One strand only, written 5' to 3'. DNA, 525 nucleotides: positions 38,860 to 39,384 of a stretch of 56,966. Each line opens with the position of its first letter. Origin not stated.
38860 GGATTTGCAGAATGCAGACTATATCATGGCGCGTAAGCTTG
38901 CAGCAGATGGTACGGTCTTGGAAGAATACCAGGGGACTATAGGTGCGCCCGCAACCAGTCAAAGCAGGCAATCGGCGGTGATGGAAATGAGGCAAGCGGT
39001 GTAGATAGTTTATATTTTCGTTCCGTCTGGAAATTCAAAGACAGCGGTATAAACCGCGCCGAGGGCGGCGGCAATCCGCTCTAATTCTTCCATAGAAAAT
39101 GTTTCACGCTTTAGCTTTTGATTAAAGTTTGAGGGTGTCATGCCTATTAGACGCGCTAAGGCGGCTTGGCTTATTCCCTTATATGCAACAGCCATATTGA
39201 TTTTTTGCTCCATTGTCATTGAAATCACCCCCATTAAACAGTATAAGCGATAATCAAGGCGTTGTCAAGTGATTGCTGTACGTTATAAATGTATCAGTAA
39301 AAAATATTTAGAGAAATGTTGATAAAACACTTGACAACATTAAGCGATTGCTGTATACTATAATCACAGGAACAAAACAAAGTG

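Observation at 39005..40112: Self-contained repressor/operator-controlled two-gene cassette inserted between head-tail adaptor and neck genes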

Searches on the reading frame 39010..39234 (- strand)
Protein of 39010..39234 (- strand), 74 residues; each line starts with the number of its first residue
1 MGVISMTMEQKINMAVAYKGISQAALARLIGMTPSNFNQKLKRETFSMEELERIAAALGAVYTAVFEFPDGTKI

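Call 3: search_protein_families(library=pfam, proteins=[window:39010-39234:-], max_evalue=0.1)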
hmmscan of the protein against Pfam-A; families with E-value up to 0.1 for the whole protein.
window:39010-39234:- (74 aa): 13 families
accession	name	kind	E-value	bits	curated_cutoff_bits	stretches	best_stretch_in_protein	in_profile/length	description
PF13443.12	HTH_26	-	3.1e-08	34.2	22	1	12-59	2-51/63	Cro/C1-type HTH DNA-binding domain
PF13693.12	HTH_35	-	6.4e-05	23.3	25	1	10-65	5-58/75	Winged helix-turn-helix DNA-binding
PF13560.12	HTH_31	-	0.00016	22.3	27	1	19-60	13-56/64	Helix-turn-helix domain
PF01381.28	HTH_3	-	0.00033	21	23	1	19-59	8-49/55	Helix-turn-helix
PF20432.4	Xre-like-HTH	-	0.00083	20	25.8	1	20-55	23-59/63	Antitoxin Xre-like helix-turn-helix domain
PF03683.19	UPF0175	-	0.0038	17.3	27.9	1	19-48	32-61/75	Uncharacterised protein family (UPF0175)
PF13412.12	HTH_24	-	0.0051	16.8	21.9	1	20-43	17-40/48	Winged helix-turn-helix DNA-binding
PF13744.12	HTH_37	-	0.0068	16.6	27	1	12-60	23-73/80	Helix-turn-helix domain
PF20075.5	DUF6471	-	0.019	15.2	26.8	1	17-60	14-62/65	Domain of unknown function (DUF6471)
PF07022.19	Phage_CI_repr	-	0.025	15.4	22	1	14-60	6-52/65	Bacteriophage CI repressor helix-turn-helix domain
PF02954.25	HTH_8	-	0.073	13.3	22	0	22-43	20-41/42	Bacterial regulatory protein, Fis family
PF13545.12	HTH_Crp_2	-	0.076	13.4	27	0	21-43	23-45/70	Crp-like helix-turn-helix domain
PF11005.13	DUF2844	-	0.082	13.3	22.4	1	14-46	52-84/130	Protein of unknown function (DUF2844)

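Call 4: search_protein_families(library=phrogs, proteins=[window:39010-39234:-], max_evalue=0.1)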
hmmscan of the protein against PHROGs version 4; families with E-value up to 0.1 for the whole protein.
window:39010-39234:- (74 aa): 18 families
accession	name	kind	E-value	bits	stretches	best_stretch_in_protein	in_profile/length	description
phrog_38278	-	unknown function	7.1e-09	36.9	1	7-59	17-69/180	-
phrog_4583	-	transcription regulation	9.9e-09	36.1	1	9-59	12-63/81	transcriptional repressor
phrog_4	-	transcription regulation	5.9e-07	29.8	1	6-59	135-185/400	transcriptional repressor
phrog_3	-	transcription regulation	1.4e-06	29.4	1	5-68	86-148/430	transcriptional repressor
phrog_8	-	transcription regulation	1.1e-05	26.1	1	5-59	74-129/346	transcriptional regulator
phrog_296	-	integration and excision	5e-05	23.2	1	5-46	225-266/626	DNA transposition protein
phrog_1373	-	transcription regulation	7.7e-05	23.7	1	7-61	63-118/166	transcriptional regulator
phrog_4779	-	transcription regulation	0.00017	23.1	1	6-54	1-49/98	transcriptional regulator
phrog_769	-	transcription regulation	0.00039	21.4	1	9-65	13-67/89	transcriptional repressor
phrog_7241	-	transcription regulation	0.00042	21.4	1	8-60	62-115/122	transcriptional regulator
phrog_2328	-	transcription regulation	0.00062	20.6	1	7-59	15-68/128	transcriptional repressor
phrog_2339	-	DNA, RNA and nucleotide metabolism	0.00065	20.7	1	7-71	25-91/98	HTH DNA binding protein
phrog_2439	-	transcription regulation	0.0017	18.3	1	10-59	10-60/367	transcriptional regulator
phrog_35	-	transcription regulation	0.0028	18.7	1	5-64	71-130/181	transcriptional repressor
phrog_101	-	transcription regulation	0.0035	18.1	1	14-60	30-79/203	CII-like transcriptional activator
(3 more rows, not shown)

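Call 38: search_protein_families(library=padloc, proteins=[window:39010-39219:-], max_evalue=0.01)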
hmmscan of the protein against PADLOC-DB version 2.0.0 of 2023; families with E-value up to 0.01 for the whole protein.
window:39010-39219:- (69 aa): 3 families
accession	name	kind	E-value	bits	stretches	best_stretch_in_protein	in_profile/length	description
PDLC04760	PDC-M64C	-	0.00012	20.3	1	2-55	26-80/93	-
PDLC03665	Control_protein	-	0.00095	17.4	1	13-64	20-72/77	control protein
PDLC03948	RmrA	-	0.0016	15.4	1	5-54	11-61/397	-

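Call 58: find_homologous_proteins(query=window:39010-39219:-)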
Query window:39010-39219:- (69 aa): 441 proteins with E <= 0.001 among 443 candidates; the best 120 are listed.
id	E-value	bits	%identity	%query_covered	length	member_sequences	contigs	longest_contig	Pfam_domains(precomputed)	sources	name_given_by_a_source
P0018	4.5e-36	138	100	100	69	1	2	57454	PF13443.13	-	-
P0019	5.9e-36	138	100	100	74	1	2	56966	PF13443.13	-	-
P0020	3.1e-30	120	84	100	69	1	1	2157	PF13443.13,PF13693.13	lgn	-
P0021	3.1e-30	120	84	100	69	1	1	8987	PF13443.13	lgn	-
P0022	5.0e-30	119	87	100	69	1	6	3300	PF13443.13,PF13693.13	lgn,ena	-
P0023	9.5e-30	118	83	100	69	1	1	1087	-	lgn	-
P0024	1.1e-29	118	83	100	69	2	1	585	-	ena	-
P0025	1.2e-29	118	86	100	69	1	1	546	PF13443.13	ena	-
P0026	1.2e-29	118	84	100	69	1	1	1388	PF13443.13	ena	-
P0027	1.4e-29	118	84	100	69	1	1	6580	PF13443.13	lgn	-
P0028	1.7e-29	118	86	100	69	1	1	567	PF13443.13,PF13693.13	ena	-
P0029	1.8e-29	117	83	100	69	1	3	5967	PF13443.13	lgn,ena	-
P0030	2.3e-29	117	84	100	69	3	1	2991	PF01381.29,PF13443.13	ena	-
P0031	2.4e-29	117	84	100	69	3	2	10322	PF13443.13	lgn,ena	-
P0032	2.4e-29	117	86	100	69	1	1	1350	PF13443.13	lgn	-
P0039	5.1e-29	116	84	100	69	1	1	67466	PF13443.13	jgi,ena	-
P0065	3.3e-28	114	83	100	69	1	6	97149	PF13443.13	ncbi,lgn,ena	-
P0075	5.4e-28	113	81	100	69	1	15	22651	PF13443.13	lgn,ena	-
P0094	1.7e-27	111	84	100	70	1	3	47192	PF13443.13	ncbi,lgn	-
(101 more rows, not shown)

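Call 60: find_related_loci(query=window:39010-39219:-, collection=viral_contigs, flank=5000)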
Query window:39010-39219:- (69 aa) in viral_contigs; peptide patterns used: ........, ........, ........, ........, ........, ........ (x = any residue, [..] = any of these).
63 stretches matched a pattern; 6 encode a relative of the query (tblastn E <= 1e-3); 6 distinct loci.
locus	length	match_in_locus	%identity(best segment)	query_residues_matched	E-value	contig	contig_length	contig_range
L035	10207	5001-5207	81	1-69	2e-36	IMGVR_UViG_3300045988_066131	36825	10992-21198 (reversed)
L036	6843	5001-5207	81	1-69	3e-35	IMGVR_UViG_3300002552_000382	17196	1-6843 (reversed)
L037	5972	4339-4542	69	2-69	4e-28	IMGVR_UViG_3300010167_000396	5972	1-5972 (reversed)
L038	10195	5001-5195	63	1-65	3e-24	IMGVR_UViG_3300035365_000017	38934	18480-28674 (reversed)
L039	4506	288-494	57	1-69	4e-23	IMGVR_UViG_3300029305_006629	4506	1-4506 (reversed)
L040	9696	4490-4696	51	1-69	4e-19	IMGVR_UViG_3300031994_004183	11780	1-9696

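Call 64: find_encoding_contigs(protein=P0065, flank=5000, max_places=4)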
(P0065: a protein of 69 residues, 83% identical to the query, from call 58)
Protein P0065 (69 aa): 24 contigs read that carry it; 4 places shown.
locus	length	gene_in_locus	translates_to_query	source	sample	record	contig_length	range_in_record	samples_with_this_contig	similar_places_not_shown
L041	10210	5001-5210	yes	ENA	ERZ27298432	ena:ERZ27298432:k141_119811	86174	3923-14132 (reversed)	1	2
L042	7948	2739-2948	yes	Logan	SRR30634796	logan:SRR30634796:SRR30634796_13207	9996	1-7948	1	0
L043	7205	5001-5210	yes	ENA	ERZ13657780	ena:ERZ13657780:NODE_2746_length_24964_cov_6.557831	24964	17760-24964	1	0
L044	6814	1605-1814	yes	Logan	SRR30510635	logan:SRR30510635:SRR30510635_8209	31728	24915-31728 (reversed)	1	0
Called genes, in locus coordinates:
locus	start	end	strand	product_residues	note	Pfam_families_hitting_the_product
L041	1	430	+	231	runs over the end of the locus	PF00899:ThiF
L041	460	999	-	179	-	PF00156:Pribosyltran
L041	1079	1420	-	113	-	PF01187:MIF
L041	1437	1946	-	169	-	-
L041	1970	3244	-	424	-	PF01171:ATP_bind_3, PF11734:TilS_C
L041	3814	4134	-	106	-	-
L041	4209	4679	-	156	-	-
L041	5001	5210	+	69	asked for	PF13443:HTH_26 (weak)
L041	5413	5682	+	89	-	PF04221:RelB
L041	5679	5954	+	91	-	PF15738:YafQ_toxin, PF05016:ParE_toxin (weak)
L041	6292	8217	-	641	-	-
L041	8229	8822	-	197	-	-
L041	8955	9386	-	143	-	PF00436:SSB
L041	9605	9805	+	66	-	-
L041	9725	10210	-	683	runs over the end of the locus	PF01807:Zn_ribbon_DnaG, PF08275:DNAG_N (faint), PF13362:Toprim_3 (weak), PF13155:Toprim_2, PF13481:AAA_25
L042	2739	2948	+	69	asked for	PF13443:HTH_26 (weak)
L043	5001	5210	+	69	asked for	PF13443:HTH_26 (weak)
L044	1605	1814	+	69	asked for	PF13443:HTH_26 (weak)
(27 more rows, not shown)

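Call 65: find_encoding_contigs(protein=P0075, flank=5000, max_places=5)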
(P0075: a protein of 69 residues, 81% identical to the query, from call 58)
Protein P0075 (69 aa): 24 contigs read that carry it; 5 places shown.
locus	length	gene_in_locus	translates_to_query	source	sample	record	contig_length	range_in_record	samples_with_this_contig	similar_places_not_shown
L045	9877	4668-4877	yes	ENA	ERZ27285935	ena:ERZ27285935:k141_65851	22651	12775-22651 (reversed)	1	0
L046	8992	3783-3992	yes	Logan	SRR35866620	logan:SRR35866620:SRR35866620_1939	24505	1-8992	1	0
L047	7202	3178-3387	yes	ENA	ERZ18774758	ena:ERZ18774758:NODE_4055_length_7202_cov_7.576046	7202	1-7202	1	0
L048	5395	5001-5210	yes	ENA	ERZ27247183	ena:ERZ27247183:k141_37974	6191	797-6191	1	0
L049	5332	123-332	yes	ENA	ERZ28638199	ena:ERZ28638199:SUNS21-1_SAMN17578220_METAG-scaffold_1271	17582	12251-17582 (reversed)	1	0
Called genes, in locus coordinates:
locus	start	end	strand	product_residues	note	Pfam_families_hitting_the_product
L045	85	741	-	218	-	-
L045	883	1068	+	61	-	-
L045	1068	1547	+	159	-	PF01381:HTH_3, PF13560:HTH_31 (weak)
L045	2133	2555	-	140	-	-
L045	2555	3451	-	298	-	-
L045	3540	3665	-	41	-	-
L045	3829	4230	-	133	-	-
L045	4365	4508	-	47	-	-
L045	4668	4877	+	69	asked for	PF13443:HTH_26 (weak)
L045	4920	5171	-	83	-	-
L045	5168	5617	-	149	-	-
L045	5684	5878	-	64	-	-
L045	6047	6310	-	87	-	-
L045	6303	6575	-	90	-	-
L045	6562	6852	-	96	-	-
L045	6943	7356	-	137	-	-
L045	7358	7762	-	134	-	-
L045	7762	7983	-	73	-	-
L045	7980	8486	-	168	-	-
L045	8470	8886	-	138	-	-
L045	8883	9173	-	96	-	-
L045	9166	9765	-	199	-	-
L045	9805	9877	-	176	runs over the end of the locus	-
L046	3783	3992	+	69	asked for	PF13443:HTH_26 (weak)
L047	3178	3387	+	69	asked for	PF13443:HTH_26 (weak)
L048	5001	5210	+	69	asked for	PF13443:HTH_26 (weak)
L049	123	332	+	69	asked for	PF13443:HTH_26 (weak)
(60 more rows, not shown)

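Call 71: search_dna_similar(query=window:39010-39219:-, collection=phages, mode=protein, max_evalue=1e-8, max_rows=25)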
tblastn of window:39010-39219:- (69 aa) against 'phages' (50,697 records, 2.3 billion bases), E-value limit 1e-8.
Records with a match: 7; places in all: 7; records where one place covers at least 80% of the query: 7.
Best place of each record, by identity: 60-80% 1; <60% 6.
By first word of the organism name: Bacteriophage 2; Flavonifractor 1; Streptococcus 1; Faecalibacterium 1; Ruminococcus 1; Psychrobacillus 1.
By host as written in the record: - 2; Flavonifractor plautii 1; Streptococcus uberis C8329 1; Faecalibacterium sp. FM8 1; Ruminococcus sp. 1; Psychrobacillus psychrodurans 1.
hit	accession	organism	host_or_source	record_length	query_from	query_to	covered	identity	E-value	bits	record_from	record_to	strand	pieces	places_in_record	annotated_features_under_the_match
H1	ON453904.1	Flavonifractor phage Chenonceau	Flavonifractor plautii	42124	1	69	100%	63.8%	7e-22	92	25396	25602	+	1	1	transcriptional regulator | hypothetical protein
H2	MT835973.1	Bacteriophage sp.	human fecal samples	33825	1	69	100%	47.8%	1e-14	71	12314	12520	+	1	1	record has no annotation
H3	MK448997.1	Streptococcus phage Javan630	Streptococcus uberis C8329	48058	1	69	100%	44.9%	2e-11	62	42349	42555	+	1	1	helix-turn-helix domain protein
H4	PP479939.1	Faecalibacterium phage Roos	Faecalibacterium sp. FM8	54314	1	69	100%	44.9%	5e-11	61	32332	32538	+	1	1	hypothetical protein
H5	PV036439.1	Ruminococcus phage NatCom_28274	Ruminococcus sp.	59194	1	69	100%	44.9%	4e-10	59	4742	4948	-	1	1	hypothetical protein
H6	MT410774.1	Psychrobacillus phage Spoks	Psychrobacillus psychrodurans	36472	3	69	97%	46.3%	6e-10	58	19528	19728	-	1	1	HTH XRE-family transcriptional regulator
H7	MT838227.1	Bacteriophage sp.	human fecal samples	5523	1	69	100%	43.5%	1e-12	66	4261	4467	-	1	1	record has no annotation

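Call 72: get_annotated_region(hit=H1, flank=6000)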
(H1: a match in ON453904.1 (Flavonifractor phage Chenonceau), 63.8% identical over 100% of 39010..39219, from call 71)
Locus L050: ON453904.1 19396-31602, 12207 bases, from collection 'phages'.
description: Flavonifractor phage Chenonceau, complete genome.
organism: Flavonifractor phage Chenonceau (NCBI taxid 2951976)
taxonomy: Viruses
host: Flavonifractor plautii; source: feces; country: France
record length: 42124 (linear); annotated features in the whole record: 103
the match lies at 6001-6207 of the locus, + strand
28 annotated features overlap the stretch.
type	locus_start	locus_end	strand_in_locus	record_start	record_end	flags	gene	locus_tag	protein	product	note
CDS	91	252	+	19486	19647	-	-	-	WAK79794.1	hypothetical protein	rasttk_feature_creation_tool=/opt/patric-common/ runtime/bin/phanotate version 1.5.0; ...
CDS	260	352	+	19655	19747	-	-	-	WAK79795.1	hypothetical protein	rasttk_feature_creation_tool=/opt/patric-common/ runtime/bin/phanotate version 1.5.0; ...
CDS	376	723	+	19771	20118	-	-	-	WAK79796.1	terminase small subunit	rasttk_feature_creation_tool=/opt/patric-common/ runtime/bin/phanotate version 1.5.0; HHpred against PHROGS v3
CDS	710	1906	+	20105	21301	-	-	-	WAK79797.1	terminase large subunit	rasttk_feature_creation_tool=/opt/patric-common/ runtime/bin/phanotate version 1.5.0; HHpred against PHROGS v3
CDS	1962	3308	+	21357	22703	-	-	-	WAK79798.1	portal protein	rasttk_feature_creation_tool=/opt/patric-common/ runtime/bin/phanotate version 1.5.0; HHpred against PHROGS v3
CDS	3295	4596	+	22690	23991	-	-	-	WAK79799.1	head morphogenesis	rasttk_feature_creation_tool=/opt/patric-common/ runtime/bin/phanotate version 1.5.0; HHpred against PHROGS v3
CDS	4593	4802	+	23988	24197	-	-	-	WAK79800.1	hypothetical protein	rasttk_feature_creation_tool=/opt/patric-common/ runtime/bin/phanotate version 1.5.0; ...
CDS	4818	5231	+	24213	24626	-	-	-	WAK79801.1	tail completion or Neck1 protein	rasttk_feature_creation_tool=/opt/patric-common/ runtime/bin/phanotate version 1.5.0; HHpred against PHROGS v3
CDS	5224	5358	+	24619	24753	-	-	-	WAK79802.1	hypothetical protein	rasttk_feature_creation_tool=/opt/patric-common/ runtime/bin/phanotate version 1.5.0; ...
CDS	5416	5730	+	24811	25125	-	-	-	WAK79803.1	hypothetical protein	rasttk_feature_creation_tool=/opt/patric-common/ runtime/bin/phanotate version 1.5.0; ...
CDS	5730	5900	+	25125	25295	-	-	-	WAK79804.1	hypothetical protein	rasttk_feature_creation_tool=/opt/patric-common/ runtime/bin/phanotate version 1.5.0; ...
CDS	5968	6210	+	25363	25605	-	-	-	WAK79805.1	transcriptional regulator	rasttk_feature_creation_tool=/opt/patric-common/ runtime/bin/phanotate version 1.5.0; HHpred against PHROGS v3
CDS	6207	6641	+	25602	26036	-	-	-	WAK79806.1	hypothetical protein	rasttk_feature_creation_tool=/opt/patric-common/ runtime/bin/phanotate version 1.5.0; ...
CDS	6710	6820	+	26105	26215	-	-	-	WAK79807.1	Arc-like repressor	rasttk_feature_creation_tool=/opt/patric-common/ runtime/bin/phanotate version 1.5.0; HHpred against PHROGS v3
CDS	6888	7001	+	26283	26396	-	-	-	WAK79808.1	hypothetical protein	rasttk_feature_creation_tool=/opt/patric-common/ runtime/bin/phanotate version 1.5.0; ...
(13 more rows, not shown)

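Call 77: search_solved_structures(query=window:39010-39219:-, max_evalue=0.01)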
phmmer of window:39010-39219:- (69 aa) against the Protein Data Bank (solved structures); distinct sequences matched with E-value up to 0.01: 0.

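Call 80: search_protein_families(library=pfam, proteins=[L038:4375-4830:-, L041:4209-4679:-, L041:3814-4134:-, L045:3829-4230:-, L045:2555-3451:-, L040:3883-4377:-, L037:3412-4092:-], max_evalue=0.01)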
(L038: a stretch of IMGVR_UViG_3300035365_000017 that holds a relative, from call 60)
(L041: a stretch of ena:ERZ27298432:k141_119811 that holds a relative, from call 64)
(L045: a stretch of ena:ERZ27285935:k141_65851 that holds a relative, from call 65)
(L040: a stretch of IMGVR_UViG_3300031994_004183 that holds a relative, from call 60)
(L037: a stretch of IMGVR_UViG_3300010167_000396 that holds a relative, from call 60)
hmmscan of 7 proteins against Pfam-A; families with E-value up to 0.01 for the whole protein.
L038:4375-4830:- (151 aa): 0 families

L041:4209-4679:- (156 aa): 0 families

L041:3814-4134:- (106 aa): 0 families

L045:3829-4230:- (133 aa): 0 families

L045:2555-3451:- (298 aa): 0 families

L040:3883-4377:- (164 aa): 0 families

L037:3412-4092:- (226 aa): 3 families
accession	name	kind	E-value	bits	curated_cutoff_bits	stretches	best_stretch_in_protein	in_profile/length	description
PF05339.17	DUF739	-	1.2e-08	35.4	27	1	158-223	3-68/69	Protein of unknown function (DUF739)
PF13560.12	HTH_31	-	0.00041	21.1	27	1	173-218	16-62/64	Helix-turn-helix domain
PF12844.13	HTH_19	-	0.0018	18.6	30.2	1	173-214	14-55/64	Helix-turn-helix domain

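Call 88: find_encoding_contigs(protein=P0039, flank=5000, max_places=3)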
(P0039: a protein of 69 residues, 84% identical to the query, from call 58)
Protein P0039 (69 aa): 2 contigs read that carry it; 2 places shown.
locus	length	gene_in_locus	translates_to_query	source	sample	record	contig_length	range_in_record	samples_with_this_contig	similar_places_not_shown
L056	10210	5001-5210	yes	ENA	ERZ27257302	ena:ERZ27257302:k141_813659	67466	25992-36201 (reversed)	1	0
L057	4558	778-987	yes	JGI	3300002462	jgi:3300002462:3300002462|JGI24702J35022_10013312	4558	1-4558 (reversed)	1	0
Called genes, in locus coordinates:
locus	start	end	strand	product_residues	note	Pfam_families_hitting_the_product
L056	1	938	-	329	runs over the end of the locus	PF02729:OTCace_N, PF00185:OTCace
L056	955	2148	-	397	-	PF00202:Aminotran_3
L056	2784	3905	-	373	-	PF14659:Phage_int_SAM_3, PF00589:Phage_integrase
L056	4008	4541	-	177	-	-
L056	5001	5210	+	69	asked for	PF13443:HTH_26 (weak)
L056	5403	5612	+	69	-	PF13443:HTH_26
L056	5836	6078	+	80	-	PF05016:ParE_toxin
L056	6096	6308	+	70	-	-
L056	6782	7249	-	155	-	PF13408:Zn_ribbon_recom (weak)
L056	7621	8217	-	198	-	-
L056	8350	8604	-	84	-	-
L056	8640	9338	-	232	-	-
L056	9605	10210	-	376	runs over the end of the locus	PF13481:AAA_25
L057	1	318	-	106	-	?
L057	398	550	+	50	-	-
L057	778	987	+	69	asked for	PF13443:HTH_26 (weak)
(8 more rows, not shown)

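Call 89: find_encoding_contigs(protein=P0094, flank=5000, max_places=3)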
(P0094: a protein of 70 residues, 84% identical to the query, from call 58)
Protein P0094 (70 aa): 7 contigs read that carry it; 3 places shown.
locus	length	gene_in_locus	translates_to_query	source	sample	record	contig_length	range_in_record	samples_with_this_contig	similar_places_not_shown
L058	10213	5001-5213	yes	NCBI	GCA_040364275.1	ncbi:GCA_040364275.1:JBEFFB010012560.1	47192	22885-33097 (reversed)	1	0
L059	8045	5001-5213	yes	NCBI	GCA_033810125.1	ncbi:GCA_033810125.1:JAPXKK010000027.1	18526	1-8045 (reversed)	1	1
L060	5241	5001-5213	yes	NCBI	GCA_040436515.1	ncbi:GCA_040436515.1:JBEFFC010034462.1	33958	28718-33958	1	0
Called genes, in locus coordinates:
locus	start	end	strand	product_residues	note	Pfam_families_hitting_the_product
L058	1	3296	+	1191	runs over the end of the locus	PF24161:CCDC39 (weak), PF10145:PhageMin_Tail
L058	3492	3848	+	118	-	-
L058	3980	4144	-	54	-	-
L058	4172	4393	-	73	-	-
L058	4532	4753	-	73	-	PF02229:PC4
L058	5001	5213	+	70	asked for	PF13443:HTH_26 (weak)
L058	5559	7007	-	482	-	PF04326:SLFN_AlbA_2, PF13749:HATPase_c_4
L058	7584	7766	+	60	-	-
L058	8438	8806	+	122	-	-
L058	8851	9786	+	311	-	PF13487:HD_5, PF01966:HD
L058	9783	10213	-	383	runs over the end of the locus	PF00291:PALP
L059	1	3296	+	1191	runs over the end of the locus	PF24161:CCDC39 (weak), PF10145:PhageMin_Tail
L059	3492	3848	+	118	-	-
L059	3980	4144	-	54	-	-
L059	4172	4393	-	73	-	-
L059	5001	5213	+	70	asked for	PF13443:HTH_26 (weak)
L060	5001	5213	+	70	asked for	PF13443:HTH_26 (weak)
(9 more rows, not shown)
